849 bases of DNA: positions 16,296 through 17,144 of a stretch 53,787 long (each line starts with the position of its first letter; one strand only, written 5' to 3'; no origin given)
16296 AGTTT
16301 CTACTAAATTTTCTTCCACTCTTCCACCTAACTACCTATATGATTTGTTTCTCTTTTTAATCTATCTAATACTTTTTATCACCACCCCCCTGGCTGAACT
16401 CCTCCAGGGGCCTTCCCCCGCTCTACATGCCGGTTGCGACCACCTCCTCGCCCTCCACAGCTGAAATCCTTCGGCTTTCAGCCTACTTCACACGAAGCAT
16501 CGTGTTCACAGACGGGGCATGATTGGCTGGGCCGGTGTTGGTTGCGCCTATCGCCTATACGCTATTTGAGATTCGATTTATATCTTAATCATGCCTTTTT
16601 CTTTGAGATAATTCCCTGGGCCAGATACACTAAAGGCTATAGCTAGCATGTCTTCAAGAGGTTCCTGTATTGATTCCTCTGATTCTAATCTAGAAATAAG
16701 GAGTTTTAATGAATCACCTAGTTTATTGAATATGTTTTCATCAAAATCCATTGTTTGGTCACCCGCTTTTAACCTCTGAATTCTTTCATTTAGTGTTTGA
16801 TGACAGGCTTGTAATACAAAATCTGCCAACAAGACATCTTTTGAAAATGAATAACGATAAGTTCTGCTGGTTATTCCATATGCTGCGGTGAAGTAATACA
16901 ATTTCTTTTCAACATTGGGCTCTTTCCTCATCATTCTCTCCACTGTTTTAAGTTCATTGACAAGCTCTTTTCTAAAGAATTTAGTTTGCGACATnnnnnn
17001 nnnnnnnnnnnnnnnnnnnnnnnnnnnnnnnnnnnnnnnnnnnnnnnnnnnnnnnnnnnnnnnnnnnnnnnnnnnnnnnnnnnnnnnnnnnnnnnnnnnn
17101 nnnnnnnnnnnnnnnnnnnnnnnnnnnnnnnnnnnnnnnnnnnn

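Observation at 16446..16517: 72-nt three-way-junction module inserted in the repeat hairpins, with constant length and covarying stems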

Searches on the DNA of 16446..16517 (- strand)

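Call 40: build_rna_model(alignment_id=A2, structure=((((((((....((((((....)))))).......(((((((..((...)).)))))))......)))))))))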
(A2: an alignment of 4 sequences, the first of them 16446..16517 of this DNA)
Model R1 built from alignment A2 (4 sequences, 73 columns); structure: as given.
model positions 72; base pairs 23; branch points 1; effective number of sequences 1.23; information 0.783 bits per position. Calibrated on 0.2 Mb of random sequence (short: E-values are rough).
structure used (alignment columns):
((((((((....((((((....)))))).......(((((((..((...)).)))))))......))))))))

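Call 41: search_with_rna_model(model_id=R1, source=window, filters=off, max_evalue=10, make_alignment=true, show_alignments=8)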
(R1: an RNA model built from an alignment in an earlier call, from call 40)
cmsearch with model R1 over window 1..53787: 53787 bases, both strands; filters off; matches with E-value up to 10: 16.
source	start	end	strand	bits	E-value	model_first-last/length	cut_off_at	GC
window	34238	34309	+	103.2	7e-27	1-72/72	no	0.57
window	34099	34170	+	102.6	1e-26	1-72/72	no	0.6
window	21028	21100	+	100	5.6e-26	1-72/72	no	0.56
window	16446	16517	-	99.7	7e-26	1-72/72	no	0.57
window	23090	23161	+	44.1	5e-10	1-72/72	no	0.6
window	11390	11409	-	19.7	0.0048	1-72/72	no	0.85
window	21167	21207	+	18.2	0.012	1-72/72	no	0.54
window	11481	11500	-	17.7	0.018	1-72/72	no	0.75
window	21470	21498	-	16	0.054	1-72/72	no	0.72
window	23213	23232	+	15.1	0.097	1-72/72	no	0.75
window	16460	16482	+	12.6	0.51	36-58/72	no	0.52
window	34134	34156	-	12.6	0.52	36-58/72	no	0.52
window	34273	34295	-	12.5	0.55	36-58/72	no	0.52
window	19240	19304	-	9.2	4.7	1-72/72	no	0.52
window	11390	11409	+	9.1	5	1-72/72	no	0.85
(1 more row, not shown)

Alignment A3: 16 matches aligned to the model, 90 columns, each read 5' to 3' on its own strand. Consensus structure (alignment columns), stored with it:
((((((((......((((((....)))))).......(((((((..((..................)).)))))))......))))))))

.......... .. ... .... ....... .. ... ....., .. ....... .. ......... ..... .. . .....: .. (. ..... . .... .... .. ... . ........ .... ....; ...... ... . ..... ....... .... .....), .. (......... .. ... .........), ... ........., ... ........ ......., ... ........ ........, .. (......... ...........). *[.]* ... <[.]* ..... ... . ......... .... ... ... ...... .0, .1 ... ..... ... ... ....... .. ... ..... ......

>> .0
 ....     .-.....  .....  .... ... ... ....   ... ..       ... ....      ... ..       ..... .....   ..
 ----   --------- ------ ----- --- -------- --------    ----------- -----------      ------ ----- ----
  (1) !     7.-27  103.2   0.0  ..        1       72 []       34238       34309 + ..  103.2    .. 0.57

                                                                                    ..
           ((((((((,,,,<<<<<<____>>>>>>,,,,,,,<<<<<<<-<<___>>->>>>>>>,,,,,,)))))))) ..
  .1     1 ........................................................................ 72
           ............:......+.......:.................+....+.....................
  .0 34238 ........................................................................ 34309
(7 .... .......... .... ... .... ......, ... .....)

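Call 42: search_with_rna_model(model_id=R1, source=window, filters=default, max_evalue=0.00001, make_alignment=true)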
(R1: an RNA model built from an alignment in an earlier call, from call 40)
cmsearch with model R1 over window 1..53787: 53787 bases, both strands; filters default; matches with E-value up to 0.00001: 5.
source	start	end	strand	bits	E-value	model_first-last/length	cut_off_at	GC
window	34238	34309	+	103.2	7e-27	1-72/72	no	0.57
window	34099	34170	+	102.6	1e-26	1-72/72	no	0.6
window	21028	21100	+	100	5.6e-26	1-72/72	no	0.56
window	16446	16517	-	99.7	7e-26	1-72/72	no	0.57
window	23090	23161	+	44.1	5e-10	1-72/72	no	0.6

Alignment A4: 5 matches aligned to the model, 75 columns, each read 5' to 3' on its own strand. Consensus structure (alignment columns), stored with it:
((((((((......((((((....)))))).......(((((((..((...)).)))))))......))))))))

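Call 53: search_with_rna_model(model_id=R1, sources=[L006, L007, L008, L009], filters=off, max_evalue=1, show_alignments=6)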
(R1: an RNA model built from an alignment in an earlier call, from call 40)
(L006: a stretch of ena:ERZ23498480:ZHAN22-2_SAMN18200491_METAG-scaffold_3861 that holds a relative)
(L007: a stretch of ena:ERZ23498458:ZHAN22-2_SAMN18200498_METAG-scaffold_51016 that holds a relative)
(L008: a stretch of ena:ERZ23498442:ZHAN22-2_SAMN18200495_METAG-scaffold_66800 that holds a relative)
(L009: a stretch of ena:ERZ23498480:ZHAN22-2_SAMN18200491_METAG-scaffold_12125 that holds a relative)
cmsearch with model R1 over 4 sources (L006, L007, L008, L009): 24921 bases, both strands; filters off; matches with E-value up to 1: 0.
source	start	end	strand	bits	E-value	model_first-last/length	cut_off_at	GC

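Call 90: search_with_rna_model(model_id=R1, sources=[L129, L130, L131, L132, L010, L011, L125, L127], filters=off, max_evalue=1)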
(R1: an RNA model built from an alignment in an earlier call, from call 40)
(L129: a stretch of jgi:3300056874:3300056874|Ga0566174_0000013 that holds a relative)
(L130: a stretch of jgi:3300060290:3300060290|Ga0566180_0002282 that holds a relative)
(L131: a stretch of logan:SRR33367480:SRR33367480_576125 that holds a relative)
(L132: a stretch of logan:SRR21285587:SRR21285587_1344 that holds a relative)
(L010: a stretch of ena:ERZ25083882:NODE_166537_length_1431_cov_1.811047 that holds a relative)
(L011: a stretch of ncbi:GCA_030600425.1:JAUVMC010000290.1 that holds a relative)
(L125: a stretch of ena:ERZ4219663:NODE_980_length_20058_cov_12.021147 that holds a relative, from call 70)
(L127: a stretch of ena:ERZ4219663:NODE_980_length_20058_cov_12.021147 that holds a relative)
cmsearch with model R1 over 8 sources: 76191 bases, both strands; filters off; matches with E-value up to 1: 11.
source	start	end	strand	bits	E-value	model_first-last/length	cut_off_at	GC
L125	3478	3549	+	99.7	1e-25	1-72/72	no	0.57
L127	2742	2761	+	19.7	0.0069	1-72/72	no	0.85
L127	2651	2670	+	17.7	0.026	1-72/72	no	0.75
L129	13143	13171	+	16.7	0.049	1-72/72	no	0.79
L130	5776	5804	+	16.7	0.049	1-72/72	no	0.79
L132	7417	7481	+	14.2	0.25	1-72/72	no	0.54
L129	13221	13249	+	14.1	0.26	1-72/72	no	0.72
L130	5854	5882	+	14.1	0.26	1-72/72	no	0.72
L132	8080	8099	+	13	0.55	1-72/72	no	0.8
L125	3513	3535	-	12.6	0.73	36-58/72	no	0.52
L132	8300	8319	+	12.5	0.74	1-72/72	no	0.65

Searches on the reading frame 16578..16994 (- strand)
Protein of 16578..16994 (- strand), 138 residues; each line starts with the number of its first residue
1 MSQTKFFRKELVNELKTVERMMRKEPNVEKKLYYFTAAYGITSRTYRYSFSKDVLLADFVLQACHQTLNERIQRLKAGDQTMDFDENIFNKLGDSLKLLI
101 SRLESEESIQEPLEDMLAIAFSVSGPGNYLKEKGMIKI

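Call 38: search_protein_families(library=pfam, max_evalue=0.01, proteins=[window:16578-16994:-])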
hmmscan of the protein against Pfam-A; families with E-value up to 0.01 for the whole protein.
window:16578-16994:- (138 aa): 0 families

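Call 70: find_encoding_contigs(protein=window:16578-16994:-, flank=3000, max_places=10)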
Protein window:16578-16994:- (138 aa): 2 contigs read that carry it; 2 places shown.
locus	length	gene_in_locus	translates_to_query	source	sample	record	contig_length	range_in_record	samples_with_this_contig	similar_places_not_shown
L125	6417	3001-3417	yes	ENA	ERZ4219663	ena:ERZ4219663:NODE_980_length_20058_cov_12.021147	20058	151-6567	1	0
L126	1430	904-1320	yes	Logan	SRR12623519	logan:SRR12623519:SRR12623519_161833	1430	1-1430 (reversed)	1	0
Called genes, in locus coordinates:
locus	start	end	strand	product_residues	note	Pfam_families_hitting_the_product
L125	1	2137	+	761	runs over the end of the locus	?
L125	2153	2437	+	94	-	-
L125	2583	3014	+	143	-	-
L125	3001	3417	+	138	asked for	-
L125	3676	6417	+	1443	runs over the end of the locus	PF00041:fn3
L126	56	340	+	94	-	-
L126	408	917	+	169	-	-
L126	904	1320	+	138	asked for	-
